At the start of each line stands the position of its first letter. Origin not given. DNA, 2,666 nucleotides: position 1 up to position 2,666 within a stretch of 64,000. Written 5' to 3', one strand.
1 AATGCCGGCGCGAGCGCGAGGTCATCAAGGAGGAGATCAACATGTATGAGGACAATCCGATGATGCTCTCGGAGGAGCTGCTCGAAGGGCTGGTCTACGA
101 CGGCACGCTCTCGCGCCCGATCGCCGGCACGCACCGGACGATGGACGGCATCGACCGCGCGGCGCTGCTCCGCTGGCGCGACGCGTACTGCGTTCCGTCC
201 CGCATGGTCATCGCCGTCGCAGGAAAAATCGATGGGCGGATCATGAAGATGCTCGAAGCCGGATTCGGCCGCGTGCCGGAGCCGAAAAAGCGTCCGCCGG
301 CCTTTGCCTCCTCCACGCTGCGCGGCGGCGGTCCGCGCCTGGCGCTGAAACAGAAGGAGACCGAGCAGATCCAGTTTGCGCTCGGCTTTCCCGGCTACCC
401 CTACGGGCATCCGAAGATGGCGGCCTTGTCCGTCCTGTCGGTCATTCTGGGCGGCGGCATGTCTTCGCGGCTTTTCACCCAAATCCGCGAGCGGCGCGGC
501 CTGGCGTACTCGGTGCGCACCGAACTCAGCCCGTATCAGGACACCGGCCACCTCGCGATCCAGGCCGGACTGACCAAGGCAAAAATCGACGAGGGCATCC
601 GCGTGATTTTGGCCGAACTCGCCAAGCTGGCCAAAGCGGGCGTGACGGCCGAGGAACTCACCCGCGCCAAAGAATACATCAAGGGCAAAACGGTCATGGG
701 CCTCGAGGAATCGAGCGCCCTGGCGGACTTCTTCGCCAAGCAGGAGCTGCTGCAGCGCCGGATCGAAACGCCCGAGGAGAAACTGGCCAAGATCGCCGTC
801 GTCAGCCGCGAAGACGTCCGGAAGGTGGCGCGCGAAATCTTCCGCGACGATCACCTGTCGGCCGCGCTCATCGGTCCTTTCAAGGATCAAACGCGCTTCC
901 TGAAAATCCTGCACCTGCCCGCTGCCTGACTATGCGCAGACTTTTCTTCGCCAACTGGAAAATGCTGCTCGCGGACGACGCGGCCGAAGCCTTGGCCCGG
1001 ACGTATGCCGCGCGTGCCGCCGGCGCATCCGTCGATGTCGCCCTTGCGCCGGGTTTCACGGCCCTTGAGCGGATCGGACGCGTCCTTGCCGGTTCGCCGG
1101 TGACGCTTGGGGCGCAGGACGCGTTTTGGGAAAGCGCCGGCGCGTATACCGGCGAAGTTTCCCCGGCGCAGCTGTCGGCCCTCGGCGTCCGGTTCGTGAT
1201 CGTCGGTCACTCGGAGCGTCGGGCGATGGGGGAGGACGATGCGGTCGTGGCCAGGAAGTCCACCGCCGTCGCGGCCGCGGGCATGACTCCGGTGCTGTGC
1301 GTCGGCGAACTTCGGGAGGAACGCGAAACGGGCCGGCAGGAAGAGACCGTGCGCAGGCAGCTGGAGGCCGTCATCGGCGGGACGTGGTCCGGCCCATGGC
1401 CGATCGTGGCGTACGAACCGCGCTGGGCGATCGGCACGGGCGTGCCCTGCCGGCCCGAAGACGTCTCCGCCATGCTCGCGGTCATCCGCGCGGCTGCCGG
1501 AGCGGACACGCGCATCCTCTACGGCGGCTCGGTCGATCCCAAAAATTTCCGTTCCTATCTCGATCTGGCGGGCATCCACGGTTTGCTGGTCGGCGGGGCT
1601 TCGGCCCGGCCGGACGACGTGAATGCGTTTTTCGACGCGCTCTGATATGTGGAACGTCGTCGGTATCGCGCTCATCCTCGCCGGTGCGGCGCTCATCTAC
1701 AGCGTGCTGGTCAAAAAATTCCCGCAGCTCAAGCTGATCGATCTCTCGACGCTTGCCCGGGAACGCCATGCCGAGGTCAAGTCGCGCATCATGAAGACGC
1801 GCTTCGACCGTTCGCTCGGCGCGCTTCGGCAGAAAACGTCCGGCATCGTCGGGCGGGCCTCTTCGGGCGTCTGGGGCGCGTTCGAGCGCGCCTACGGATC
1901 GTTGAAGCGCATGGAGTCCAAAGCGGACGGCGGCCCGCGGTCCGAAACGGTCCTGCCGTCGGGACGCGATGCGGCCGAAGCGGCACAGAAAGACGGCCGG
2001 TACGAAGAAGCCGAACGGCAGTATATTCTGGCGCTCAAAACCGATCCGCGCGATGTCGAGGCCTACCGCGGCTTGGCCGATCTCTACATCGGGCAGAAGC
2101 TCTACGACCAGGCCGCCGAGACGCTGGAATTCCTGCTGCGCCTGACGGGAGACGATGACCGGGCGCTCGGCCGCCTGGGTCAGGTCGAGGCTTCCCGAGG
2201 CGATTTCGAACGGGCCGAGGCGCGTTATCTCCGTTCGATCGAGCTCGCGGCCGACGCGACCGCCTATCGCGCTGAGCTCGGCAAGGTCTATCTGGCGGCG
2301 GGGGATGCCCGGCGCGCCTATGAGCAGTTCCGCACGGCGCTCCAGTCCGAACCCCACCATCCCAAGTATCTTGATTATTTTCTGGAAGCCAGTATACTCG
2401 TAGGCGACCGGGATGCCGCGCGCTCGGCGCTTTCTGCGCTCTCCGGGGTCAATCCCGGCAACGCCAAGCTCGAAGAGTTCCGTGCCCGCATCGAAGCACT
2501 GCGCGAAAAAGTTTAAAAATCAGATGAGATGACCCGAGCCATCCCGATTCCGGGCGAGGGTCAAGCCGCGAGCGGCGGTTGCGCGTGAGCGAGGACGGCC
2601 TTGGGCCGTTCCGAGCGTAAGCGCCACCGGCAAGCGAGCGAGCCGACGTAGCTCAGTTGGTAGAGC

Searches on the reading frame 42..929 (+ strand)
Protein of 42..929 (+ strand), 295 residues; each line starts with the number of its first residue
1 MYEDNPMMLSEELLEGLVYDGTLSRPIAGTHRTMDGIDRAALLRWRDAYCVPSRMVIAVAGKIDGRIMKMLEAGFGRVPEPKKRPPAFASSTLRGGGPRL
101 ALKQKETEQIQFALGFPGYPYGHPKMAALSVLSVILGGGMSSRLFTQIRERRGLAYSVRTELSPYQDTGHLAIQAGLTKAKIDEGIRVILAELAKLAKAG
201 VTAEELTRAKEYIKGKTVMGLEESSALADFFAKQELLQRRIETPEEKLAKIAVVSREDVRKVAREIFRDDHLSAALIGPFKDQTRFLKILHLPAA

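Call 39: search_protein_families(library=pfam, proteins=[window:42-929:+], max_evalue=0.0001)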
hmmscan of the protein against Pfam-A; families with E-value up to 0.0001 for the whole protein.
window:42-929:+ (295 aa): 1 family
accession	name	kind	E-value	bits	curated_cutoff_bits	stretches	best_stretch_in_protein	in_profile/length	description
PF05193.26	Peptidase_M16_C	-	3.8e-41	141.4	23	1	37-211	2-179/181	Peptidase M16 inactive domain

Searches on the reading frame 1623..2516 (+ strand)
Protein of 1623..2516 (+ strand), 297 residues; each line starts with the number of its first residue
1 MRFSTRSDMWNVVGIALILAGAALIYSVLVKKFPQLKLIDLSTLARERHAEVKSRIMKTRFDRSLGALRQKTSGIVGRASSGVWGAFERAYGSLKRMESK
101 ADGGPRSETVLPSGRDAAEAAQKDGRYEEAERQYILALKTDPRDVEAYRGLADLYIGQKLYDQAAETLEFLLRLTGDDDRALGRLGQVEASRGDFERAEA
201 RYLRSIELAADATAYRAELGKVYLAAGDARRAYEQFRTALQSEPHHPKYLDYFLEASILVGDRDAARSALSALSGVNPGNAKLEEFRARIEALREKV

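Call 39: search_protein_families(library=pfam, proteins=[window:1623-2516:+], max_evalue=0.0001)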
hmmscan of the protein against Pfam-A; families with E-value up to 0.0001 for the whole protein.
window:1623-2516:+ (297 aa): 11 families
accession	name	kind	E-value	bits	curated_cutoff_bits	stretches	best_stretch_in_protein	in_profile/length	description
PF14559.12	TPR_19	-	4.3e-15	56.2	25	2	123-180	3-60/68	Tetratricopeptide repeat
PF13432.12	TPR_16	-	5.2e-13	49.6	32.7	1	116-168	2-54/65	Tetratricopeptide repeat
PF13428.12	TPR_14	-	3.9e-11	42.9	23.5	0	116-154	6-44/44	Tetratricopeptide repeat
PF07719.23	TPR_2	-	3.3e-10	39.7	27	0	218-246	6-34/34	Tetratricopeptide repeat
PF13414.12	TPR_11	-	7.2e-09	35.6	26.8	0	125-156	8-39/42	TPR repeat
PF13181.12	TPR_8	-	7.5e-09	35.5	25.7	0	180-210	2-32/34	Tetratricopeptide repeat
PF00515.34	TPR_1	-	3.3e-08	33.4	27.8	0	119-144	9-34/34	Tetratricopeptide repeat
PF13424.12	TPR_12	-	9.8e-08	32.5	30.1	1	146-209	4-75/77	Tetratricopeptide repeat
PF23914.1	TPR_CcmH_CycH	-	1.4e-07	31.9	42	0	219-278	56-118/158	Cytochrome c-type biogenesis protein H TPR domain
PF13431.12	TPR_17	-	1.3e-05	25.5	24.4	0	137-164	5-32/34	Tetratricopeptide repeat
PF13176.12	TPR_7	-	1.8e-05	24.9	27.9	0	181-211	1-31/36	Tetratricopeptide repeat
